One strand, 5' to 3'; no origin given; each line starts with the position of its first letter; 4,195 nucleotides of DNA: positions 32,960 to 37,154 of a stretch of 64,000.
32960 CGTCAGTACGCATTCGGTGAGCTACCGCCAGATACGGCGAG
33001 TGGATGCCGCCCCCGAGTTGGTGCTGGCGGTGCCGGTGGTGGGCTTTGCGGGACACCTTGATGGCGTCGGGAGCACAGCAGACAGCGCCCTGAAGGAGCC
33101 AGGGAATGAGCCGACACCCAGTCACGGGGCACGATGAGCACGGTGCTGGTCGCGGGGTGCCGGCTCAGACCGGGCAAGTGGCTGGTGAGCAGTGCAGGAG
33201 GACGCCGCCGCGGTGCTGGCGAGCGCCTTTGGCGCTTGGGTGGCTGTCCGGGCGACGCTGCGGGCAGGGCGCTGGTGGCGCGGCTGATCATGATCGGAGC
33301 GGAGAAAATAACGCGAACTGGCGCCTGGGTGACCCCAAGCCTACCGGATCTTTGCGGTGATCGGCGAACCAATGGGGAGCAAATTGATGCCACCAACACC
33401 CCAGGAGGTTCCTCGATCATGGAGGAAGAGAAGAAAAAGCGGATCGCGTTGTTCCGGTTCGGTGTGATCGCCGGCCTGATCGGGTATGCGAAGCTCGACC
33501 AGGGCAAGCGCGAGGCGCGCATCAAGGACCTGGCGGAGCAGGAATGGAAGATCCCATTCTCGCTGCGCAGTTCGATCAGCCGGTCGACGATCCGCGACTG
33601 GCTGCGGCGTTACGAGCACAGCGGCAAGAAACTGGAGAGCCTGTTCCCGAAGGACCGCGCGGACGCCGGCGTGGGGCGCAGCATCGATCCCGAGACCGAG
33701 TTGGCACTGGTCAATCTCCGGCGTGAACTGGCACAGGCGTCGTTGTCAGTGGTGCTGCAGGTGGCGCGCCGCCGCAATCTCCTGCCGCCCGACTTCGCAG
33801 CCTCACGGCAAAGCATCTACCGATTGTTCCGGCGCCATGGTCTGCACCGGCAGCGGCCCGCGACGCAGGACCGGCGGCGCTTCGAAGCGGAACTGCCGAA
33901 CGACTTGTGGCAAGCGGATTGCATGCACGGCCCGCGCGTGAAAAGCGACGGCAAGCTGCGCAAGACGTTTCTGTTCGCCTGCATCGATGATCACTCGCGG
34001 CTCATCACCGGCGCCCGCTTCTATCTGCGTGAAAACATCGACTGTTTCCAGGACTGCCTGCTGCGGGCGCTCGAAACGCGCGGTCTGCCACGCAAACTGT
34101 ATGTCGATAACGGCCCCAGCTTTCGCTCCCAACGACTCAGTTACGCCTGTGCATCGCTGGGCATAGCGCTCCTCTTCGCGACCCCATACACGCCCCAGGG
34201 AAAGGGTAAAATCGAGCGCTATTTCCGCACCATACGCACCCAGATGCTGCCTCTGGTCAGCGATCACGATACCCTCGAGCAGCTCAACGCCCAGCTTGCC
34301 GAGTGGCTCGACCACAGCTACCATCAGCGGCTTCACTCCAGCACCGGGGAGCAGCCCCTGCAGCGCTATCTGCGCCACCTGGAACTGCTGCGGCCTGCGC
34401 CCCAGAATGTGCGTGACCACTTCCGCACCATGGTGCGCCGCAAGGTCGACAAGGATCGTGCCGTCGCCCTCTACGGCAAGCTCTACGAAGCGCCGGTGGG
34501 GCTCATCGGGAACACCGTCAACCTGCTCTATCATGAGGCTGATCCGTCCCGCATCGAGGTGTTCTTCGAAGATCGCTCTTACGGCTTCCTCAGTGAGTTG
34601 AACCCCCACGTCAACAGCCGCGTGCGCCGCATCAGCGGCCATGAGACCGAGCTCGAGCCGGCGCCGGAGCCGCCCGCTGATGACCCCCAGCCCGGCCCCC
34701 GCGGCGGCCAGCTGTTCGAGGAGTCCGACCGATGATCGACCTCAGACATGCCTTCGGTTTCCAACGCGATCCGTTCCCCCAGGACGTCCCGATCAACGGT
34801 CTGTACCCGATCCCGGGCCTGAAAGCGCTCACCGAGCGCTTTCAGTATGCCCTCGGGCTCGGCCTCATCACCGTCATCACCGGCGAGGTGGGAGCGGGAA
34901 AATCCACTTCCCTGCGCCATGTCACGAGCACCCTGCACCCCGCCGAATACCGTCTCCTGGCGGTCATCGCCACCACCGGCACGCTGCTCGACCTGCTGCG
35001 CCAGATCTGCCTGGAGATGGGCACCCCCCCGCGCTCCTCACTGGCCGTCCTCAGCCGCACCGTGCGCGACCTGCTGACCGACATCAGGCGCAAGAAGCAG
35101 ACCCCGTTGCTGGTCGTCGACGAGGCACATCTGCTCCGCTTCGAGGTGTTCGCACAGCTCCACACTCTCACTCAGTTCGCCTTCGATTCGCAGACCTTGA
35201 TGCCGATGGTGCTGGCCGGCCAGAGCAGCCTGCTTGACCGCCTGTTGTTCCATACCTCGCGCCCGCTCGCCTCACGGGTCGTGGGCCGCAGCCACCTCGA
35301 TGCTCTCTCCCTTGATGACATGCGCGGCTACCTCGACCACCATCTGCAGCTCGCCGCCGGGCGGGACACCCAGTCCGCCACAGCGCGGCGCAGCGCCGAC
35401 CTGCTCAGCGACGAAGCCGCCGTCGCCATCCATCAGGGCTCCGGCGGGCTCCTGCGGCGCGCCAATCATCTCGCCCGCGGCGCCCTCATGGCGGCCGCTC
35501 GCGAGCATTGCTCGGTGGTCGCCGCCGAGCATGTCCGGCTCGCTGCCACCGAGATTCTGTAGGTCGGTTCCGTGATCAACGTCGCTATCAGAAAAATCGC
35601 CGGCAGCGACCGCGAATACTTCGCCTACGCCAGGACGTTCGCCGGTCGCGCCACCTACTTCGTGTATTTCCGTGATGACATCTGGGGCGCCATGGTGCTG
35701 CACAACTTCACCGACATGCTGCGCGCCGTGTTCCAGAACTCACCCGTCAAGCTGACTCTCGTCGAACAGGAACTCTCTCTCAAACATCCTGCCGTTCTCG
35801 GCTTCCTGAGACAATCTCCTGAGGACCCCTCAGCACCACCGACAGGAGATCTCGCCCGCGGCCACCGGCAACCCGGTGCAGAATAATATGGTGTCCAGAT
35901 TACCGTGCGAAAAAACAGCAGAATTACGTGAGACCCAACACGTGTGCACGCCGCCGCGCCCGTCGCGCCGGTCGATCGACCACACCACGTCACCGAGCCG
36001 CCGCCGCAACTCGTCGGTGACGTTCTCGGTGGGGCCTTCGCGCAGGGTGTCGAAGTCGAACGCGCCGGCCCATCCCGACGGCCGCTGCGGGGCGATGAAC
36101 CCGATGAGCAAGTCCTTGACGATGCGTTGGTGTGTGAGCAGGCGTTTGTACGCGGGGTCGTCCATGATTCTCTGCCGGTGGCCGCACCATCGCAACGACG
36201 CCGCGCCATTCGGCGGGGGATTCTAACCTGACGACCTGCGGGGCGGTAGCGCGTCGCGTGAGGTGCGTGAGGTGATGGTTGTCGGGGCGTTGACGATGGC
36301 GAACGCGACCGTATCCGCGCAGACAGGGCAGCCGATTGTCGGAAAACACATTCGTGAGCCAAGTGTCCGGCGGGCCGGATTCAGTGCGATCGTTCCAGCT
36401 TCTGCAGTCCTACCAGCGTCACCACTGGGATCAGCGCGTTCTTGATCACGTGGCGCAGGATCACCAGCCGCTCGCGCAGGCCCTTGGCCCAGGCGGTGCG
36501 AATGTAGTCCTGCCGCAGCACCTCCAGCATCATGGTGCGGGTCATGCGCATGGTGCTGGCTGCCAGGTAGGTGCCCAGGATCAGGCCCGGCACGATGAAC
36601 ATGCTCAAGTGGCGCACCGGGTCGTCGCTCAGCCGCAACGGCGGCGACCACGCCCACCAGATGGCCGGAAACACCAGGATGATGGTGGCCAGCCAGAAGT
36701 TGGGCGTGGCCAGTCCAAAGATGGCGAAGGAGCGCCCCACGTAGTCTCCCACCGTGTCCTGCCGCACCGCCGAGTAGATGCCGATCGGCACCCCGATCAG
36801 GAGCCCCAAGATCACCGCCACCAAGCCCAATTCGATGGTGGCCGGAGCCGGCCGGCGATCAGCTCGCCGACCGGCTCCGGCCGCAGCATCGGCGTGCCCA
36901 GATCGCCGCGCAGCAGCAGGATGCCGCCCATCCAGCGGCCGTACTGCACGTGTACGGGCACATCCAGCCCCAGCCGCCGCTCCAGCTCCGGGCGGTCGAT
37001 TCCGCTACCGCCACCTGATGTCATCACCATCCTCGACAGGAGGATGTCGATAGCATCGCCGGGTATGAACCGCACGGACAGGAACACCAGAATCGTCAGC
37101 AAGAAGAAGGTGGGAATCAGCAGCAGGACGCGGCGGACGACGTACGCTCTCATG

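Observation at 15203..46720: A module of permease tail + hairpin + Rpn/YhgA-like nuclease recurs at cassette junctions, possibly mobile or driving rearrangement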

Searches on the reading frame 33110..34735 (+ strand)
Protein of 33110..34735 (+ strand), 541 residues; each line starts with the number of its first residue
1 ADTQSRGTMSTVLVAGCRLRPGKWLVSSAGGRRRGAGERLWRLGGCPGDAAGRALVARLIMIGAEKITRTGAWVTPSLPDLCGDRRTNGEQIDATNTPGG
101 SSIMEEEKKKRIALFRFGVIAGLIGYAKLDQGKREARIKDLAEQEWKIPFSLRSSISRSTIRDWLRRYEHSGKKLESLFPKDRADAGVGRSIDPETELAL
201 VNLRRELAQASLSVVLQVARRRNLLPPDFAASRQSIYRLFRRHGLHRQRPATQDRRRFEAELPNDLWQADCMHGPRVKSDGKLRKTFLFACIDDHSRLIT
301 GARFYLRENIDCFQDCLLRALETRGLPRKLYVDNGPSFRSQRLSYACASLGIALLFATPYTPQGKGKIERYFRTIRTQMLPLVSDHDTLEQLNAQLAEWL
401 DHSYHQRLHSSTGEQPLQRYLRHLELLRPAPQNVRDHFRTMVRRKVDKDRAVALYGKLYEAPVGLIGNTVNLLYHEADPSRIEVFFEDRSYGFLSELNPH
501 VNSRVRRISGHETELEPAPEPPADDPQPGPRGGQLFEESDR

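Call 4: search_protein_families(library=pfam, proteins=[window:33110-34735:+])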
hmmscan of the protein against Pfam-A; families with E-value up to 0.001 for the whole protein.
window:33110-34735:+ (541 aa): 4 families
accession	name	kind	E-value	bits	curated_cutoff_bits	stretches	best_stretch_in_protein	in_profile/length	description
PF00665.32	rve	-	2.3e-14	53.9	32.6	1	262-362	3-102/102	Integrase core domain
PF13683.12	rve_3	-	4.2e-09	36.4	26.5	1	351-415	2-65/67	Integrase core domain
PF09299.17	Mu-transpos_C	-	2.2e-06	28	21.7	1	436-489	2-56/61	Mu transposase, C-terminal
PF13518.12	HTH_28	-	0.00087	19.8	25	0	156-183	24-49/52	Helix-turn-helix domain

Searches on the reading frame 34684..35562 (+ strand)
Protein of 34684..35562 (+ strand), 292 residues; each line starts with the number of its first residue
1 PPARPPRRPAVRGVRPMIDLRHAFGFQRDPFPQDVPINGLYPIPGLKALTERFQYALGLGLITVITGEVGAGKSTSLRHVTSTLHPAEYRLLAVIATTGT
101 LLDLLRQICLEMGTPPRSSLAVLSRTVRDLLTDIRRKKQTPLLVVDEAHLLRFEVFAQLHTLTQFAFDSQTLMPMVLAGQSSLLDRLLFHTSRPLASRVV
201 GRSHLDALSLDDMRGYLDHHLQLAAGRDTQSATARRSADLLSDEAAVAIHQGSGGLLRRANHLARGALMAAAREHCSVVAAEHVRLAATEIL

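Call 5: search_protein_families(library=pfam, proteins=[window:34684-35562:+])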
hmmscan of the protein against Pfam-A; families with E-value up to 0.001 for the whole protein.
window:34684-35562:+ (292 aa): 5 families
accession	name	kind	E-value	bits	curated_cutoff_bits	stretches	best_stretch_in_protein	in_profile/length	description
PF13401.12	AAA_22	-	1.5e-23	84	27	1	62-187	7-130/130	AAA domain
PF13604.12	AAA_30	-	1.7e-07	31.6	27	1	61-162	19-111/191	AAA domain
PF13191.12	AAA_16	-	1.5e-05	26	32.6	1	47-163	10-156/167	AAA ATPase domain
PF25199.1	nSTAND_NTPase5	-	0.00015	22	34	0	62-109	43-91/145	Novel STAND NTPase 5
PF09848.15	SLFN-g3_helicase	-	0.00023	21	24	1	62-153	3-93/354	Schlafen group 3, DNA/RNA helicase domain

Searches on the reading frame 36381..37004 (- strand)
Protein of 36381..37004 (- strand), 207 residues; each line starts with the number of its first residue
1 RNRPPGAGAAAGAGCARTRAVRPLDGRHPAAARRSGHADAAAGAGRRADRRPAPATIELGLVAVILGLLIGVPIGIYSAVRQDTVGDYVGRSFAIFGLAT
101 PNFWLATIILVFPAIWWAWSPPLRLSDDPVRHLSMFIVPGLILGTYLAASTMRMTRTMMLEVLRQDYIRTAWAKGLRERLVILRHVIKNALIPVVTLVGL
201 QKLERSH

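Call 4: search_protein_families(library=pfam, proteins=[window:36381-37004:-])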
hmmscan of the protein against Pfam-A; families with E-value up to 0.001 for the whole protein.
window:36381-37004:- (207 aa): 1 family
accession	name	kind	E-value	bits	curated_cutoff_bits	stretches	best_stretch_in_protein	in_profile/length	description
PF00528.27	BPD_transp_1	-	4.6e-18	66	26.4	1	71-201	1-117/184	Binding-protein-dependent transport system inner membrane component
